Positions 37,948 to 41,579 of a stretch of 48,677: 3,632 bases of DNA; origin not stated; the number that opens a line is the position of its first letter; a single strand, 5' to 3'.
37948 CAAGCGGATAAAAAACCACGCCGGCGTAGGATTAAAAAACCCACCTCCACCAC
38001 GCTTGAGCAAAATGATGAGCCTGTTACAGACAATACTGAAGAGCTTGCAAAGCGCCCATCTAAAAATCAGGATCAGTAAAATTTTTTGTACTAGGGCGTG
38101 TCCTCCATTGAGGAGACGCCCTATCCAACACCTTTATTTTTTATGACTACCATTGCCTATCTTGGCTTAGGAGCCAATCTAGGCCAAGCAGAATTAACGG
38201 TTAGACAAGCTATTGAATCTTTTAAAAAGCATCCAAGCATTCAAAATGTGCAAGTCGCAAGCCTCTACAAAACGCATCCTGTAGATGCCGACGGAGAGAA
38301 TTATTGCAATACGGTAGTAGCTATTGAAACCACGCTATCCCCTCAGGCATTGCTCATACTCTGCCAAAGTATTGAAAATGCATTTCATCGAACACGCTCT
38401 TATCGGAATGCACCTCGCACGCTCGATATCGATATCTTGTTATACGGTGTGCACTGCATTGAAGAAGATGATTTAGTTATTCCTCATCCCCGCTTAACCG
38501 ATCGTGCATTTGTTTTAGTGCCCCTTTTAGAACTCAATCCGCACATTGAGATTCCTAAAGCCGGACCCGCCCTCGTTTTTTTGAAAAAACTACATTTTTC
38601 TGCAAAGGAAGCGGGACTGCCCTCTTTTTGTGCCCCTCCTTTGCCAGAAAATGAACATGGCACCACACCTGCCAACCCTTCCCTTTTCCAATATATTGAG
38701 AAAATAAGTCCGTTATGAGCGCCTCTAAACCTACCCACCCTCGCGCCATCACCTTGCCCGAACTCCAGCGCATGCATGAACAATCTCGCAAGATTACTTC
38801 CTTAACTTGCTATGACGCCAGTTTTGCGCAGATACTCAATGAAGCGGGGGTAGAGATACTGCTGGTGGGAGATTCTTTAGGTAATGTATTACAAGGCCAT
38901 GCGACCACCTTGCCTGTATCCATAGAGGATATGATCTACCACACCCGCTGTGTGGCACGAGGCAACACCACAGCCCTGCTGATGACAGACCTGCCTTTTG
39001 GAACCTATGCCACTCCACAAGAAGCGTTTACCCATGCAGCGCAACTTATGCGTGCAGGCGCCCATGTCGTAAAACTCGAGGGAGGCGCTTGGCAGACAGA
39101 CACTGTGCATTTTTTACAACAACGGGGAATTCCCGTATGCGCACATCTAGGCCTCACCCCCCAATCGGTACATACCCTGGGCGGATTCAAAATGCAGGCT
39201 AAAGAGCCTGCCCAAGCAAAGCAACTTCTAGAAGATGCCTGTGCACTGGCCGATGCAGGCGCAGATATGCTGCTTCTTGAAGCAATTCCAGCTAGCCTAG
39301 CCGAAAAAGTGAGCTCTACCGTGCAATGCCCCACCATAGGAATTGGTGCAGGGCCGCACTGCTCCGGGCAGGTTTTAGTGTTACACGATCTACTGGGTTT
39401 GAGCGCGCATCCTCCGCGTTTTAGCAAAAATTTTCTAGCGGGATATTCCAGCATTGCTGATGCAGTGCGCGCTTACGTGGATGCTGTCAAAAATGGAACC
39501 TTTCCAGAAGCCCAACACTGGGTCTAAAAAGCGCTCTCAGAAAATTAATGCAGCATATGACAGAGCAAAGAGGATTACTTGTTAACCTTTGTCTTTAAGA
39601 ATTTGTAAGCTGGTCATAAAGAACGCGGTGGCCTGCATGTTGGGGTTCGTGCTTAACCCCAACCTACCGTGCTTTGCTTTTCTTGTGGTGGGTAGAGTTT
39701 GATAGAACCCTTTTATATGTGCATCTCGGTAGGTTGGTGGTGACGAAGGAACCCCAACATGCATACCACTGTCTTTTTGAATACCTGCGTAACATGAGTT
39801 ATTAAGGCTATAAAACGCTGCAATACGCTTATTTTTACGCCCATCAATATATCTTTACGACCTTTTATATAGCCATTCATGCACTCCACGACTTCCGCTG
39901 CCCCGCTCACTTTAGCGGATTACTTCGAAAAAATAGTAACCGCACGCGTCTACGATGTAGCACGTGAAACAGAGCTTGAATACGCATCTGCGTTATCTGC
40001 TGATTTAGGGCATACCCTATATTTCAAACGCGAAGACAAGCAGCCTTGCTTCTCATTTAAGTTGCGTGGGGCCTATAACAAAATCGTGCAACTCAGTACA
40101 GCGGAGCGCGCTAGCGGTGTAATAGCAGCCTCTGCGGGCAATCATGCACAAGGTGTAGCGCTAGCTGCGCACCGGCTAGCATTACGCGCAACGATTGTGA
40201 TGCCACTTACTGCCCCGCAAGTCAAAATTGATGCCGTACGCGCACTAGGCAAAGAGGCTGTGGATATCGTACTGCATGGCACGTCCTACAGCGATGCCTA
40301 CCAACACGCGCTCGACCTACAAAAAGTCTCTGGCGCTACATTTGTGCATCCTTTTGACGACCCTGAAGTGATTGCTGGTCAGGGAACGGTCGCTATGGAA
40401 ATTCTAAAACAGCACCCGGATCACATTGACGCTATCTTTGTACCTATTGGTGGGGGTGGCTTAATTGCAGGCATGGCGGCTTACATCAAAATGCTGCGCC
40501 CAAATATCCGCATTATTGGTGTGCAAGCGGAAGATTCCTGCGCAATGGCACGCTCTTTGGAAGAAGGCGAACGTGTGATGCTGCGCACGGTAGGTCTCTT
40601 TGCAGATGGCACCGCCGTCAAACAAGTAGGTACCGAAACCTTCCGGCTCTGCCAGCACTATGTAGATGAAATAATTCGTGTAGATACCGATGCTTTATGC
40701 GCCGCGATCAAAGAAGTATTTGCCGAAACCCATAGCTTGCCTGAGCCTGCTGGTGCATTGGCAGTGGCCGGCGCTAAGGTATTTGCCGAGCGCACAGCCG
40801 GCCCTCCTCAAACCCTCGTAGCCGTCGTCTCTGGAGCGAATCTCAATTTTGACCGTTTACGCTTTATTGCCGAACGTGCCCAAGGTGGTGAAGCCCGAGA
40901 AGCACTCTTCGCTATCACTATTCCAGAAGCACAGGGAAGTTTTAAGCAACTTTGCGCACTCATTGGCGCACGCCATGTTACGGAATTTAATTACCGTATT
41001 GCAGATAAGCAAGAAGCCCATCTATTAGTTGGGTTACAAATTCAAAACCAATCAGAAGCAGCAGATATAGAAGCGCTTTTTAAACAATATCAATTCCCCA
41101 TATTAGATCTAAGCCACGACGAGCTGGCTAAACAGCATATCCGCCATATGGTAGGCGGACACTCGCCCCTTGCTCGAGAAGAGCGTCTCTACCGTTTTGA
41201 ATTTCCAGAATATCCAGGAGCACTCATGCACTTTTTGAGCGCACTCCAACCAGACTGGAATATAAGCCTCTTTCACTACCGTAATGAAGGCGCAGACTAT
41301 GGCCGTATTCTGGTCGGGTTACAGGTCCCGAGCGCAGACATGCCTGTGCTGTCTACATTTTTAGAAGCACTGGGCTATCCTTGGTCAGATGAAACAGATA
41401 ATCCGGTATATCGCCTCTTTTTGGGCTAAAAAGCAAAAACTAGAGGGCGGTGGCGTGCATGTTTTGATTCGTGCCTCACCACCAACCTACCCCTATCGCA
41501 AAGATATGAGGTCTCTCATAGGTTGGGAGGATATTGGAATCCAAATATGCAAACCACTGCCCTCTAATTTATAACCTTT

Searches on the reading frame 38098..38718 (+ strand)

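Call 12: search_protein_families(library=ncbifam, proteins=[window:38098-38718:+], max_evalue=0.00001)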
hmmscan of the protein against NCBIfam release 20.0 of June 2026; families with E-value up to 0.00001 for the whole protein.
window:38098-38718:+ (206 aa): 3 families
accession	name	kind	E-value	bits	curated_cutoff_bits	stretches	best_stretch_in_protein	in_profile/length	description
NF010692.0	PRK14092.1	equivalog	1.7e-45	154.7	234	1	16-166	6-155/163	2-amino-4-hydroxy-6-hydroxymethyldihydropteridine diphosphokinase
TIGR01498.1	folK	equivalog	4.5e-37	127.1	54.1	1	20-148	1-128/128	2-amino-4-hydroxy-6-hydroxymethyldihydropteridine diphosphokinase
NF007595.0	PRK10239.1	equivalog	1.1e-27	96.7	252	1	18-167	2-153/159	2-amino-4-hydroxy-6-hydroxymethyldihydropteridine diphosphokinase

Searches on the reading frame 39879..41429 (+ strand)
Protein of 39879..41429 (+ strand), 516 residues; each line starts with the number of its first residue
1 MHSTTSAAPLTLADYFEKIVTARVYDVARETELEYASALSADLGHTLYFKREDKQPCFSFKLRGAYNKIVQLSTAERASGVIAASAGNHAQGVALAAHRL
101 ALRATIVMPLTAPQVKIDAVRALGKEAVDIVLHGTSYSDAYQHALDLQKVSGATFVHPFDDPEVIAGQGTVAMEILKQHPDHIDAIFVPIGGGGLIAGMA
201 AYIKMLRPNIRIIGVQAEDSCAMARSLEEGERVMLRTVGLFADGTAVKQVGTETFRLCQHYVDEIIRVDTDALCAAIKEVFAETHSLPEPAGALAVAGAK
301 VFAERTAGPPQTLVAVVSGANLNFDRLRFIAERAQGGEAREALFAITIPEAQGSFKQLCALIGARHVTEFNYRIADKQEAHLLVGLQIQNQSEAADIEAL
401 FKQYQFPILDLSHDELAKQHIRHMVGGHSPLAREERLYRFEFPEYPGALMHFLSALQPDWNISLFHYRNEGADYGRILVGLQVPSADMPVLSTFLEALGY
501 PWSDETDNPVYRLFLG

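Call 12: search_protein_families(library=ncbifam, proteins=[window:39879-41429:+], max_evalue=0.00001)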
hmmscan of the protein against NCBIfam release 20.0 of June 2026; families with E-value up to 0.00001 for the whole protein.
window:39879-41429:+ (516 aa): 39 families (the best 25 are shown)
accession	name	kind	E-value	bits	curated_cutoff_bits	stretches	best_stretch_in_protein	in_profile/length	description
NF009130.0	PRK12483.1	subfamily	2.6e-247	821.5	801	1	5-516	12-521/521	threonine ammonia-lyase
NF006674.0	PRK09224.1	subfamily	2e-239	795.4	577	1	11-515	6-507/508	threonine ammonia-lyase IlvA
TIGR01124.1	ilvA_2Cterm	equivalog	8.7e-230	763.5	411.3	1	14-515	1-499/499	threonine ammonia-lyase, biosynthetic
NF006390.0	PRK08639.1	equivalog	1.3e-115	386.7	421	1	21-417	16-413/418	threonine ammonia-lyase IlvA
TIGR02079.1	THD1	equivalog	3.1e-107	358.9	440.55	1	22-405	8-393/410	threonine ammonia-lyase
TIGR01127.1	ilvA_1Cterm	equivalog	2.4e-95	319.7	378.75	1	31-365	1-329/380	threonine ammonia-lyase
NF005600.0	PRK07334.1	equivalog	1.6e-84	283.9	496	1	20-372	18-364/408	threonine ammonia-lyase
NF006389.0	PRK08638.1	equivalog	3.5e-81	272.7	453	1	21-334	18-327/333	bifunctional threonine ammonia-lyase/L-serine ammonia-lyase TdcB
NF005292.0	PRK06815.1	equivalog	4.2e-76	256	371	1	22-328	13-314/320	threonine/serine dehydratase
NF005680.0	PRK07476.1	equivalog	3e-71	240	413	1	21-331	14-320/326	hydroxyectoine utilization dehydratase EutB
NF005454.0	PRK07048.1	equivalog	6.6e-68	229.2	452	1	21-329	16-318/324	threo-3-hydroxy-L-aspartate ammonia-lyase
TIGR02991.1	ectoine_eutB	equivalog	1.8e-65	221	413.35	1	21-327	10-311/317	hydroxyectoine utilization dehydratase EutB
NF006094.0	PRK08246.1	subfamily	2.9e-63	214.1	331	1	22-326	15-308/310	serine/threonine dehydratase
NF045641.2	BHydaspDhtseBhcB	equivalog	2.7e-56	191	550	1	22-327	12-310/312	beta-hydroxyaspartate dehydratase BhcB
NF006455.0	PRK08813.1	equivalog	1.2e-54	186.1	489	1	46-323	49-311/374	threonine dehydratase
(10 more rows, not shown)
